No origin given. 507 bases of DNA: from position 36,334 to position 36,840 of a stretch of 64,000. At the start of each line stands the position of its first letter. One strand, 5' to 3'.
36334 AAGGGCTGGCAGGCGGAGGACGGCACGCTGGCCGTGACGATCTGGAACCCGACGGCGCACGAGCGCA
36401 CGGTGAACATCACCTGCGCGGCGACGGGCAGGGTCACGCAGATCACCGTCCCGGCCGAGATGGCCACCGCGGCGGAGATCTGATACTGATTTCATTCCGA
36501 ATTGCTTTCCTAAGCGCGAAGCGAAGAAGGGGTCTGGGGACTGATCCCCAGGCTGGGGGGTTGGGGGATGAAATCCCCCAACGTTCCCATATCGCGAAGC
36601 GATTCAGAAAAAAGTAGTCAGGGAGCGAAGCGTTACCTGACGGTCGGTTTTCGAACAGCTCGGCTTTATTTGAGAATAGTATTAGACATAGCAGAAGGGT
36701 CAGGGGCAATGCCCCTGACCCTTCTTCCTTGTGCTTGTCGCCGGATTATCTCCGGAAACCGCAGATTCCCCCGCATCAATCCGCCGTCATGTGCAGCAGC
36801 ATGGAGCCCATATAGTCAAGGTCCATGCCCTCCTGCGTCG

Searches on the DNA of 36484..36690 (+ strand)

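Call 40: search_dna_similar(query=window:36484-36690:+, collection=plasmids, mode=distant, max_evalue=0.001, max_rows=20)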
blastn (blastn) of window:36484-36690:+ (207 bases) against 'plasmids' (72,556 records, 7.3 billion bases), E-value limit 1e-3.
No match.
